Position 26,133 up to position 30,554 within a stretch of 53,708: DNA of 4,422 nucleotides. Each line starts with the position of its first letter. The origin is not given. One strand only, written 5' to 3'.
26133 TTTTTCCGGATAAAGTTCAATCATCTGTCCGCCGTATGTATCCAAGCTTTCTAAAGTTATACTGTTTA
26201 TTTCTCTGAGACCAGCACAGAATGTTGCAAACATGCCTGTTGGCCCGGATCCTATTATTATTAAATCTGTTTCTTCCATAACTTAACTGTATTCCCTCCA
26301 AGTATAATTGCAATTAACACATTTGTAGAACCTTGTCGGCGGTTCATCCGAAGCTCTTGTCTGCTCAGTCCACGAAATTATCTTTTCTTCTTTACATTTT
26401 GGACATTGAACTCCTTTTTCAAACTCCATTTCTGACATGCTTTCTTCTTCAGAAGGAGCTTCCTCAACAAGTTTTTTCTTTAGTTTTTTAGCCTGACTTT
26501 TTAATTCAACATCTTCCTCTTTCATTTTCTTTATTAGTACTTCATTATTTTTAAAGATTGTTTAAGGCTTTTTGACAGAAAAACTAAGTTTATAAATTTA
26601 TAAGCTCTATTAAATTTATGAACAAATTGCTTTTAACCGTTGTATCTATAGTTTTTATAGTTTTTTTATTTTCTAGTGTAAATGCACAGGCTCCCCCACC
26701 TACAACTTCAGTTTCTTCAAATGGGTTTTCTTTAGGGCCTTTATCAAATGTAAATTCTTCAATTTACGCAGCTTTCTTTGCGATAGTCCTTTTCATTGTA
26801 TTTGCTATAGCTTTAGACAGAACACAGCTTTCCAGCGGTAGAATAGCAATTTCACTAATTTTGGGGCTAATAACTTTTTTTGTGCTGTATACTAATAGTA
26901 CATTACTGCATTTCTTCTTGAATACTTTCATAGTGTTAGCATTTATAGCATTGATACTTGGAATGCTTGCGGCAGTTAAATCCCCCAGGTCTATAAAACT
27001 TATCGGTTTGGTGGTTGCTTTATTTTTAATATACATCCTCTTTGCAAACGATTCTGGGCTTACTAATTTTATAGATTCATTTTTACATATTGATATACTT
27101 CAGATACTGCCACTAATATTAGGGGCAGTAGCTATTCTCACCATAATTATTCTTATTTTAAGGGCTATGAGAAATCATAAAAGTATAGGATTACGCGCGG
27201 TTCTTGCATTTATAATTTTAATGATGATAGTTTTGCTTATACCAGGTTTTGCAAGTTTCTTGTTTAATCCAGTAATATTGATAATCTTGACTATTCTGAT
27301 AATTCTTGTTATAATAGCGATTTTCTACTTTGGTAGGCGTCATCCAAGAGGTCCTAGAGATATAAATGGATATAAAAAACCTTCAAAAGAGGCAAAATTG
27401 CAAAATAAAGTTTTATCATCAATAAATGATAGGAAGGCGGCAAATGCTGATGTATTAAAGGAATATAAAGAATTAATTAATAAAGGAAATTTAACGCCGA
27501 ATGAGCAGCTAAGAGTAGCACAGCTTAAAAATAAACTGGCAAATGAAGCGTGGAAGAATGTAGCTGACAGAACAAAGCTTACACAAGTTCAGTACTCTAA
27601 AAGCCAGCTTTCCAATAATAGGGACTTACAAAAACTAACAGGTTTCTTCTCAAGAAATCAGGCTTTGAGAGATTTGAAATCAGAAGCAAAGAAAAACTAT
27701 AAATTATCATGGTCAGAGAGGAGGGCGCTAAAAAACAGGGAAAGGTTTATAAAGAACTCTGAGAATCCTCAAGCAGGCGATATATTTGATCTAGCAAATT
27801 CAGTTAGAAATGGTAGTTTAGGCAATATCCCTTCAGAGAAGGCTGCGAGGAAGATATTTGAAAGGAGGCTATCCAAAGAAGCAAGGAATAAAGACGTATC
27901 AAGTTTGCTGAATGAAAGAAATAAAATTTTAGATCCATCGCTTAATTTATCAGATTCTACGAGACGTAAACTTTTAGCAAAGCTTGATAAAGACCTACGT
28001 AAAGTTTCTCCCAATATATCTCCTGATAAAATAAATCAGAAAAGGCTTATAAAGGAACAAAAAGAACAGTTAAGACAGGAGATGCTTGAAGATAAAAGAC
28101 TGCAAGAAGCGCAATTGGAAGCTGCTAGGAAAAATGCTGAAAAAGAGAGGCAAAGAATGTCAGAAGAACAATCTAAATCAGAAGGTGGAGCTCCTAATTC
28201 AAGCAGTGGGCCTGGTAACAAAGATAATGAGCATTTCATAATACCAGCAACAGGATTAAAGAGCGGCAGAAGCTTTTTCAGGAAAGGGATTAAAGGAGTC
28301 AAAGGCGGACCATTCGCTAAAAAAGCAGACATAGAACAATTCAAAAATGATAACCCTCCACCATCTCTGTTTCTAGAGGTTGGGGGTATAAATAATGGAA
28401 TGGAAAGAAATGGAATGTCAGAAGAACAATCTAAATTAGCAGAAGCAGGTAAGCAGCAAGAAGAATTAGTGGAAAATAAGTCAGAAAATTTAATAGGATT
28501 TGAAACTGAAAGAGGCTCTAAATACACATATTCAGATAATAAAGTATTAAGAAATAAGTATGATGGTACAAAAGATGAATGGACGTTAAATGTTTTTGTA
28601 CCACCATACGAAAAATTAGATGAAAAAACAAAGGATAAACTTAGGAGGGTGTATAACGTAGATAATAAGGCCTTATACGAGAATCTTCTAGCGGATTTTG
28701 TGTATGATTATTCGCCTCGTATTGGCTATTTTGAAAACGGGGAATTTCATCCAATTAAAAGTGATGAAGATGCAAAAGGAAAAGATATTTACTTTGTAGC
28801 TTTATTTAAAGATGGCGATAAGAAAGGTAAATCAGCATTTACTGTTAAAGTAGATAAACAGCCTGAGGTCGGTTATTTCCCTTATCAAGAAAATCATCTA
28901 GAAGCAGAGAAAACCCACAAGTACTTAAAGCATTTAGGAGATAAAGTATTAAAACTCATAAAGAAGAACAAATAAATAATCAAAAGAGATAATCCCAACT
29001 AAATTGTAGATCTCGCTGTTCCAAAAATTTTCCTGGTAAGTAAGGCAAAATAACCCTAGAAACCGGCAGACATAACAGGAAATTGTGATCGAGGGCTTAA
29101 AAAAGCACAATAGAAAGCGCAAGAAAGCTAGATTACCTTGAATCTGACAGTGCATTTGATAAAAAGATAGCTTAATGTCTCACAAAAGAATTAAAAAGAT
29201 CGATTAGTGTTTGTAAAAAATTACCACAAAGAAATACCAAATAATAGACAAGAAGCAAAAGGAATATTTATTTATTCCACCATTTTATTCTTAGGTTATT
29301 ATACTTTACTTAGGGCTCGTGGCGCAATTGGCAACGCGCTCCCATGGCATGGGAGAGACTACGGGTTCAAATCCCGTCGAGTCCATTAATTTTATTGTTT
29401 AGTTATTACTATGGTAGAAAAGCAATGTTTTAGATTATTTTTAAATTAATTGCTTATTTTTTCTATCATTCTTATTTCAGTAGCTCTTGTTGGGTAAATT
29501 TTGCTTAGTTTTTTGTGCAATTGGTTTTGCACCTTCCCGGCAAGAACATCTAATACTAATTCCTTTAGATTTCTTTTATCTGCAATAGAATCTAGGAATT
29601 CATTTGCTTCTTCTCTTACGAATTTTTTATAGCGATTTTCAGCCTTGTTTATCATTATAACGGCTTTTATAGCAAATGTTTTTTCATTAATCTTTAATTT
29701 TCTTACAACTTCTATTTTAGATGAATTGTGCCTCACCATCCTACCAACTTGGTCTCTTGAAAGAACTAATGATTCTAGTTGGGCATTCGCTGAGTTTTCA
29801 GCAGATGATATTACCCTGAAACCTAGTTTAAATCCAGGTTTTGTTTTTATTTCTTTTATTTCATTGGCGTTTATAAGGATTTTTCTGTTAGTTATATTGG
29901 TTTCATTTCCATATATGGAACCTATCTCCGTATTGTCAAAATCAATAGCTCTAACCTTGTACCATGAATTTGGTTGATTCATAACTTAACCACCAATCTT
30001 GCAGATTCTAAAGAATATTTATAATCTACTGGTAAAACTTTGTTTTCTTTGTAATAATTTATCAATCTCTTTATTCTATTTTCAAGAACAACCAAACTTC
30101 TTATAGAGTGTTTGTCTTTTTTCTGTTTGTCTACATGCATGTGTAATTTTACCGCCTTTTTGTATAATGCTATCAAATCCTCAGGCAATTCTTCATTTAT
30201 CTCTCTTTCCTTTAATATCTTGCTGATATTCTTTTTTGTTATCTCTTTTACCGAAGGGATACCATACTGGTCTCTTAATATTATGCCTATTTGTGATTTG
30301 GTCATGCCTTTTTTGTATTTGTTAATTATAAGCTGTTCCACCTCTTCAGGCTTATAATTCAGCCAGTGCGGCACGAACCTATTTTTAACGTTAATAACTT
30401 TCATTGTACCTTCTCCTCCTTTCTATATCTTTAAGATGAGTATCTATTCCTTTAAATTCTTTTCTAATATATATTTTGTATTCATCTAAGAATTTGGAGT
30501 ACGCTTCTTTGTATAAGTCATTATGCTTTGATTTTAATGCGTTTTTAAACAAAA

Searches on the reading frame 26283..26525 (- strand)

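Call 39: search_protein_families(library=pfam, proteins=[window:26283-26525:-], max_evalue=0.001)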
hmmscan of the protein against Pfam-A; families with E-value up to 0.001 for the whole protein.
window:26283-26525:- (80 aa): 1 family
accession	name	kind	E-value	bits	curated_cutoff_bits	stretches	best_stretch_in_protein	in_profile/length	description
PF01096.23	Zn_ribbon_TFIIS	-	2e-17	63.1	21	1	39-77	1-39/39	Transcription factor S-II (TFIIS)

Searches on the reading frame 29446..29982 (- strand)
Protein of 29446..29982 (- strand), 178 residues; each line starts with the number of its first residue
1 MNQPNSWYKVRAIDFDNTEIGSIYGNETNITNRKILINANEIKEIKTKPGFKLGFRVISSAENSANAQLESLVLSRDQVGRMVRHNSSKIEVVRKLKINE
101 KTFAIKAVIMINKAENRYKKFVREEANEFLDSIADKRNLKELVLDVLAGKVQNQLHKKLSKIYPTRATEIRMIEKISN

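Call 3: search_protein_families(library=pfam, proteins=[window:29446-29982:-], max_evalue=0.1)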
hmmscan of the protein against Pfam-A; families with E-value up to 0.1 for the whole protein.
window:29446-29982:- (178 aa): 1 family
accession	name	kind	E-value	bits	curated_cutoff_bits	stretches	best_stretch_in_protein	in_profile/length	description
PF01015.23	Ribosomal_S3Ae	-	1.7e-19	70.5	29.3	1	6-175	14-187/191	Ribosomal S3Ae family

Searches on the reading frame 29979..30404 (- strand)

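Call 3: search_protein_families(library=pfam, proteins=[window:29979-30404:-], max_evalue=0.1)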
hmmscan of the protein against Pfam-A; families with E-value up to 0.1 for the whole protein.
window:29979-30404:- (141 aa): 5 families
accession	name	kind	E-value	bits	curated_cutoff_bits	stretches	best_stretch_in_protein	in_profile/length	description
PF08069.17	Ribosomal_S13_N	-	8.2e-17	61.5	25.4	1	8-49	19-60/60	Ribosomal S13/S15 N-terminal domain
PF00312.27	Ribosomal_S15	-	2.8e-13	50.3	31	1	62-137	3-80/81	Ribosomal protein S15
PF22915.1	ARMH5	-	0.00049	20.9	27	1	51-88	4-40/92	Armadillo-like helical domain-containing protein 5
PF15964.10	CCCAP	-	0.011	14.5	27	1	52-134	386-460/703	Centrosomal colon cancer autoantigen protein family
PF22403.1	DUF6981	-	0.034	14.5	26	0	62-115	5-56/84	Domain of unknown function (DUF6981)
